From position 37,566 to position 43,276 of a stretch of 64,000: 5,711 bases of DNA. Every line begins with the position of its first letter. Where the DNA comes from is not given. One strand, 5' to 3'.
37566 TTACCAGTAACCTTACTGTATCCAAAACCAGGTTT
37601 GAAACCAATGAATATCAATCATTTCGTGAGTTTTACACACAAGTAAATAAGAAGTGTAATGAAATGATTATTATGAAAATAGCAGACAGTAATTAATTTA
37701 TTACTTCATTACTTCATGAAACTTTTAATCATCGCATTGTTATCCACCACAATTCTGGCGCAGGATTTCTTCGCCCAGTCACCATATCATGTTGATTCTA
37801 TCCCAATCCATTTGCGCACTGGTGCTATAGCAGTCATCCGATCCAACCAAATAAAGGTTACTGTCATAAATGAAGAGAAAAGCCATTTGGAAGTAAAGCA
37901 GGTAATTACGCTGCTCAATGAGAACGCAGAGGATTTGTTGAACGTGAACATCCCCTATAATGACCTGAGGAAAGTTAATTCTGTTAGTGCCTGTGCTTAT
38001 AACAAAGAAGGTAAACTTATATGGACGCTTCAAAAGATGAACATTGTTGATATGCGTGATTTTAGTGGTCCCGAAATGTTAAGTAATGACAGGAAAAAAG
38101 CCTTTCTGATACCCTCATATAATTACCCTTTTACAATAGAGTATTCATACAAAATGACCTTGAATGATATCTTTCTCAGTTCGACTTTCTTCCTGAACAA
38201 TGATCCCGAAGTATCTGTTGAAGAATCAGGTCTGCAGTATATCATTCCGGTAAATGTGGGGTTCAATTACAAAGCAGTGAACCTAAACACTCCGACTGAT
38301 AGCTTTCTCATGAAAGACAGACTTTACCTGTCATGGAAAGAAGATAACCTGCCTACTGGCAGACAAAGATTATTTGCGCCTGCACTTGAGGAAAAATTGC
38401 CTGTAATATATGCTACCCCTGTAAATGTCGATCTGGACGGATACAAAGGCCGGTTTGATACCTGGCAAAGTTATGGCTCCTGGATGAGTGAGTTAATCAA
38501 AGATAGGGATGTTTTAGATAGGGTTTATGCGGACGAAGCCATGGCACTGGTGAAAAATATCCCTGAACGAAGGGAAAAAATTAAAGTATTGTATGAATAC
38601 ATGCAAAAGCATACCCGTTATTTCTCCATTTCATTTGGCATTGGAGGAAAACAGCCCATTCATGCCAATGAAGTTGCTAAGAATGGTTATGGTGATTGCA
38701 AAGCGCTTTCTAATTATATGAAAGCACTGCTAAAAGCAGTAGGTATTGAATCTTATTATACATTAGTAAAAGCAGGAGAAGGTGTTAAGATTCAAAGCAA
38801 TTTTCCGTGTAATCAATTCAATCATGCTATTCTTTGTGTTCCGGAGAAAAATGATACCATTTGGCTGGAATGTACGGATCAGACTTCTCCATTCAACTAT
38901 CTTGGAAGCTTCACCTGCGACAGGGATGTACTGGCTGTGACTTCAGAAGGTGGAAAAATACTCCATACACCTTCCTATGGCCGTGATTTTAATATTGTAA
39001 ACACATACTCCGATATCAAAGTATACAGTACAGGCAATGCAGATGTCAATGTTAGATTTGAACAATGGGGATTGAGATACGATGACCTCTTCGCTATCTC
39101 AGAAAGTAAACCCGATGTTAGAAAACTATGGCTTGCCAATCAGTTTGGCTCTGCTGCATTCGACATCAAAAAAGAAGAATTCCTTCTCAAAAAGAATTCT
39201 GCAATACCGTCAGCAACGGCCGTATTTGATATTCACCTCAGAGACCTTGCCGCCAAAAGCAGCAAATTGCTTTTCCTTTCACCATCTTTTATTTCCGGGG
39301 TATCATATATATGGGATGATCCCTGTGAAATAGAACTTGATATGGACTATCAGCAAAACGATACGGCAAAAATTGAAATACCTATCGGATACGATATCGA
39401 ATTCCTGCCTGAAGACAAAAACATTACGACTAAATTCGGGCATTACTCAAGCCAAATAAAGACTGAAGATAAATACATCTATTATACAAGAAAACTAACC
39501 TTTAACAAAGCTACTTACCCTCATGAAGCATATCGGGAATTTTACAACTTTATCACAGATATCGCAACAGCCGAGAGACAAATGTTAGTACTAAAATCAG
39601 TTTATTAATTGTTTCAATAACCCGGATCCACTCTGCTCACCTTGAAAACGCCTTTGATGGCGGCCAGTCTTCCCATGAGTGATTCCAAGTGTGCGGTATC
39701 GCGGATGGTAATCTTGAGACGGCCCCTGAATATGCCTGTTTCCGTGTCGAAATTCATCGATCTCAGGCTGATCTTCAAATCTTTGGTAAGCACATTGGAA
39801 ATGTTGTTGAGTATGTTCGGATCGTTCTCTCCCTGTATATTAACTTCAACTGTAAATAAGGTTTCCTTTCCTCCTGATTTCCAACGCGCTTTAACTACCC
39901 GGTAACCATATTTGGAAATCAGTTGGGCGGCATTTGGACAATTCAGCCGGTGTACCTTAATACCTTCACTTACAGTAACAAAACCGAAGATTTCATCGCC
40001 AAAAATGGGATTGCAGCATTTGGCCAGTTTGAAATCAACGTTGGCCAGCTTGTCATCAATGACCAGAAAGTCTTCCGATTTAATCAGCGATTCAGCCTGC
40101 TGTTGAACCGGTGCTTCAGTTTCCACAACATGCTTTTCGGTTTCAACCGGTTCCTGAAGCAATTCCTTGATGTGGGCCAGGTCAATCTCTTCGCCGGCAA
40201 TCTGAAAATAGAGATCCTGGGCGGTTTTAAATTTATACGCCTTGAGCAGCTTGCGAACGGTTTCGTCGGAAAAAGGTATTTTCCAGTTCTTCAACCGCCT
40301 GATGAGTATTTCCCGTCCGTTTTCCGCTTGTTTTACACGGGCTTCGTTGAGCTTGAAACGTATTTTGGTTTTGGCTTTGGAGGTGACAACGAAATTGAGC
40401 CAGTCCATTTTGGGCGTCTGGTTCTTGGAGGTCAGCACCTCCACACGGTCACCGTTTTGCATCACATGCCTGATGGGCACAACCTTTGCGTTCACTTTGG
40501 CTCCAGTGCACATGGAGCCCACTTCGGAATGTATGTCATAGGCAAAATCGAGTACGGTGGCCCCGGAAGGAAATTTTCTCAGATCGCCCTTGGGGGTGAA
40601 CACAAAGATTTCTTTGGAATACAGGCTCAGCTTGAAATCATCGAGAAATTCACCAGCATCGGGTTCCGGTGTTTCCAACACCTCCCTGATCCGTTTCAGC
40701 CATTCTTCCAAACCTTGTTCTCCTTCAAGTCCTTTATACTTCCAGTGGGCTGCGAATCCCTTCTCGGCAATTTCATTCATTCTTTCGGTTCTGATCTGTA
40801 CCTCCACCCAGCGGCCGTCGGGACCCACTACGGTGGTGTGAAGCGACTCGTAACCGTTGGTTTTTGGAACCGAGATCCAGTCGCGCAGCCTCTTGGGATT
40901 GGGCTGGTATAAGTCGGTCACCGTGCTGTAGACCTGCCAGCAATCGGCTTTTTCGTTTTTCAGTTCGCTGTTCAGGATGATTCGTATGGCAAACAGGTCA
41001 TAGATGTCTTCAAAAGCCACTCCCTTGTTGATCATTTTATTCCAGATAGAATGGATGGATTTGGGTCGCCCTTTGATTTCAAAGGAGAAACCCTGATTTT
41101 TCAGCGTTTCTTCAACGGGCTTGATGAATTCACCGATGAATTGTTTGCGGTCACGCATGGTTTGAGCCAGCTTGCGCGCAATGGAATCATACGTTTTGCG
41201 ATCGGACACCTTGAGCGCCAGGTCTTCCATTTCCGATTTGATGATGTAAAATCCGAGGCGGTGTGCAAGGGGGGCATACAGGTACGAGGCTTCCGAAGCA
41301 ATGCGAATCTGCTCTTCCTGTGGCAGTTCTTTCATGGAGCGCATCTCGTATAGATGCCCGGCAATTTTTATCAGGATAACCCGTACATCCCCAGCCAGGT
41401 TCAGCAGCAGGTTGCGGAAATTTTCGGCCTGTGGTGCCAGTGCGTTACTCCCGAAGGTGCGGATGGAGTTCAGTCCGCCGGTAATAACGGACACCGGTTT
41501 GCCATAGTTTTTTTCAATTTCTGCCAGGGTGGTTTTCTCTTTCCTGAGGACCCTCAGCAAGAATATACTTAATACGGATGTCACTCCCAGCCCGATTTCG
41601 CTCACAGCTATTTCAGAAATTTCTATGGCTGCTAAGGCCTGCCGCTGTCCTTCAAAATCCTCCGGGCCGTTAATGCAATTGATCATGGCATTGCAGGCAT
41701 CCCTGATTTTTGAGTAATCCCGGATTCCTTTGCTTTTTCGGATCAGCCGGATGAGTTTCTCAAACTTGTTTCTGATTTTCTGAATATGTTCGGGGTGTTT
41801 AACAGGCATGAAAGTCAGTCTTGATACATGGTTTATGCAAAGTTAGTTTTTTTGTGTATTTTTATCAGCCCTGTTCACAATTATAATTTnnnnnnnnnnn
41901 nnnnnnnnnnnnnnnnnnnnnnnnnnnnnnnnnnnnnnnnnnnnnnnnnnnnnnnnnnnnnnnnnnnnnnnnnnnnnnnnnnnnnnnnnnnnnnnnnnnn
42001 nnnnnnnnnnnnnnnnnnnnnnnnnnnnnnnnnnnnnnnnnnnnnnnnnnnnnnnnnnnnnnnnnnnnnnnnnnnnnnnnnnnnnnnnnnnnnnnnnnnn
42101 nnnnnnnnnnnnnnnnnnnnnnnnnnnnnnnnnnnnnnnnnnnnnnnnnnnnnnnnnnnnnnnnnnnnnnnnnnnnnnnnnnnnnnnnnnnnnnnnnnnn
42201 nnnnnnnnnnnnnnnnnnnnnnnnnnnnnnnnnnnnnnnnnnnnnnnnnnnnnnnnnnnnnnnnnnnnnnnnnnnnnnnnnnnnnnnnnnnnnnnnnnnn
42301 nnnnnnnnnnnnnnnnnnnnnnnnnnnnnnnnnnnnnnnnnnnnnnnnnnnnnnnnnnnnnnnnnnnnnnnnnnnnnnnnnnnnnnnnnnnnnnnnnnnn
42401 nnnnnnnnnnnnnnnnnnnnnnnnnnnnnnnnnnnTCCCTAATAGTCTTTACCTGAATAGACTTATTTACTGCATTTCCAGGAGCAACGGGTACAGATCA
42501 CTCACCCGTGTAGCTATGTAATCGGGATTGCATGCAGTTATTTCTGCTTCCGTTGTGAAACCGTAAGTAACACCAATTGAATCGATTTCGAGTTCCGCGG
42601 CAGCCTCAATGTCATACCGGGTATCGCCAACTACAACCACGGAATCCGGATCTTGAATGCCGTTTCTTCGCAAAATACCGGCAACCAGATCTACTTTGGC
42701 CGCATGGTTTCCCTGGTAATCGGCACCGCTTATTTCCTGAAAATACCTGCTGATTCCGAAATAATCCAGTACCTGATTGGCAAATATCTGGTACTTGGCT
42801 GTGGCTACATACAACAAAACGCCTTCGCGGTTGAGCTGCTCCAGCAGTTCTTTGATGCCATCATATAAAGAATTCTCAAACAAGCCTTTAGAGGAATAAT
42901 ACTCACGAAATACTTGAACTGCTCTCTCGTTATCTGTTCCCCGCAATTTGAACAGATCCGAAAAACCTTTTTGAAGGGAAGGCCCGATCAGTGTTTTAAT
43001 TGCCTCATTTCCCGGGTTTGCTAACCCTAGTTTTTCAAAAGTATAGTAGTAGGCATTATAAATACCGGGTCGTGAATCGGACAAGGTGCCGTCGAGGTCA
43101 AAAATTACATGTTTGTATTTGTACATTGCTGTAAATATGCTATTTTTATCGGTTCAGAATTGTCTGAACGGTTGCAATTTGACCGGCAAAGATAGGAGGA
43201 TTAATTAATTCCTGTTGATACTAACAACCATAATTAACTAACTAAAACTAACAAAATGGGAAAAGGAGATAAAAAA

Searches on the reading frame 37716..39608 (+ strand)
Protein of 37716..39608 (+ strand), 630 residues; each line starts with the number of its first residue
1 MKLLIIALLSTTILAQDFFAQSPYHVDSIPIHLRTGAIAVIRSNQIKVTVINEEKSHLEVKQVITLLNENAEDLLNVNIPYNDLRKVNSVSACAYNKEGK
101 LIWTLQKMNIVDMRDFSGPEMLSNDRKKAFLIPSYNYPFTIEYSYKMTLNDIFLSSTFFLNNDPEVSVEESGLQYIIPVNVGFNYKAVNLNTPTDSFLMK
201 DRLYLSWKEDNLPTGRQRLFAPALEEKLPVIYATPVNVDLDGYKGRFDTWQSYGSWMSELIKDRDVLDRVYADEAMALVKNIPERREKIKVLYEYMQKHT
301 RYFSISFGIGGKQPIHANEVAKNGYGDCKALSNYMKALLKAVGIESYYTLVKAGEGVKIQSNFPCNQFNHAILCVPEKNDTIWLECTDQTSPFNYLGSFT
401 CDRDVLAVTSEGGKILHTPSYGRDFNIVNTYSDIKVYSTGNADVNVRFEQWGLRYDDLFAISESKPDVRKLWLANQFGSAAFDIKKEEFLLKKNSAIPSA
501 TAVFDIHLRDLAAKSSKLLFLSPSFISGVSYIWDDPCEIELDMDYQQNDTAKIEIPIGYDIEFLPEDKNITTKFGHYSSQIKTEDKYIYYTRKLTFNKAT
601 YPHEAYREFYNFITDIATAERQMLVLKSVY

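Call 82: search_protein_families(library=pfam, proteins=[window:37716-39608:+], max_evalue=0.0001)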
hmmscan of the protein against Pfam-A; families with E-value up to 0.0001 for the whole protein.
window:37716-39608:+ (630 aa): 2 families
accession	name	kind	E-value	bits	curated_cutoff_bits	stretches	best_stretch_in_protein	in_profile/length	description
PF12969.12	DUF3857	-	2.5e-13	50.8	24.6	1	59-213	8-167/170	Domain of Unknown Function with PDB structure (DUF3857)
PF12970.12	DUF3858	-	8.6e-08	32.8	27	1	536-625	26-115/116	Domain of Unknown Function with PDB structure (DUF3858)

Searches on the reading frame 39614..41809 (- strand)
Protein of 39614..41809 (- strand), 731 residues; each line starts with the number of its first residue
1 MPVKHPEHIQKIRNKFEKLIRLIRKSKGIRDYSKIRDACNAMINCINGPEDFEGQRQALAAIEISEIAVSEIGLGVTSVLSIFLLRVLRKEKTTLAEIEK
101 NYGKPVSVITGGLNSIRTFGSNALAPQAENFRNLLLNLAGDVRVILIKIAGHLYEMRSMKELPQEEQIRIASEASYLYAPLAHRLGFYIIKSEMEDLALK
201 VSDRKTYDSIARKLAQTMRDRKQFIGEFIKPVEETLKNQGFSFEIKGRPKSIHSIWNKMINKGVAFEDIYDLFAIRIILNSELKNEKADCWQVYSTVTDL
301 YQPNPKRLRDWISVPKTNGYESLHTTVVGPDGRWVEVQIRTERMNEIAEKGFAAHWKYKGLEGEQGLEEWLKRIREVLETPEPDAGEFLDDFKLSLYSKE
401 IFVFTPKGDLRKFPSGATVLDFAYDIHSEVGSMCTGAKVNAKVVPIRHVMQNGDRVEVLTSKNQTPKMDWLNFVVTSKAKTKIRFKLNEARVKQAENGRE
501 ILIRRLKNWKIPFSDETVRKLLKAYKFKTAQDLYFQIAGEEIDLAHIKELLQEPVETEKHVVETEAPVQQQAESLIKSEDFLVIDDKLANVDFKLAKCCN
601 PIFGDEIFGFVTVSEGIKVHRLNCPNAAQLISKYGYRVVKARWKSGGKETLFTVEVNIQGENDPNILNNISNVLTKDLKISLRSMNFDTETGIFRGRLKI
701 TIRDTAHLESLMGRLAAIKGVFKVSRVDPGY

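Call 44: search_protein_families(library=pfam, proteins=[window:39614-41809:-], max_evalue=0.001)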
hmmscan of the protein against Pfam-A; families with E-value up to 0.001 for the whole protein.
window:39614-41809:- (731 aa): 5 families
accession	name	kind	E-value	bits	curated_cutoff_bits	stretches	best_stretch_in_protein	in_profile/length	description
PF04607.23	RelA_SpoT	-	2.1e-38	131.5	27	1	247-360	1-110/113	Region found in RelA / SpoT proteins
PF13328.12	HD_4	-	1.2e-22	80.7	27.2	1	38-187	1-155/156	HD domain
PF02824.27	TGS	-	4.2e-20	72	22.2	1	401-460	1-60/60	TGS domain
PF13291.12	ACT_4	-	4.9e-18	66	27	1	650-726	3-80/80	ACT domain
PF19296.4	RelA_AH_RIS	-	6.2e-08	33.4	23.8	1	472-565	2-95/185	RelA/SpoT, AH and RIS domains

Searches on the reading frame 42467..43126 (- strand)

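Call 44: search_protein_families(library=pfam, proteins=[window:42467-43126:-], max_evalue=0.001)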
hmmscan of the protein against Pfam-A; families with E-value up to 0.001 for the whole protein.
window:42467-43126:- (219 aa): 4 families
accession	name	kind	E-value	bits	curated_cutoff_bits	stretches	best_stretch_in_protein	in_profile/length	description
PF13419.12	HAD_2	-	1.9e-32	113.2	23.8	1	7-186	1-178/178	Haloacid dehalogenase-like hydrolase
PF00702.32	Hydrolase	-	7e-23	82.4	26.4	1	4-178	1-189/191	haloacid dehalogenase-like hydrolase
PF12710.13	HAD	-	1.4e-13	52.1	27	1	7-176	1-188/189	haloacid dehalogenase-like hydrolase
PF13242.12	Hydrolase_like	-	1.3e-09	38.3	22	1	152-211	14-75/75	HAD-hyrolase-like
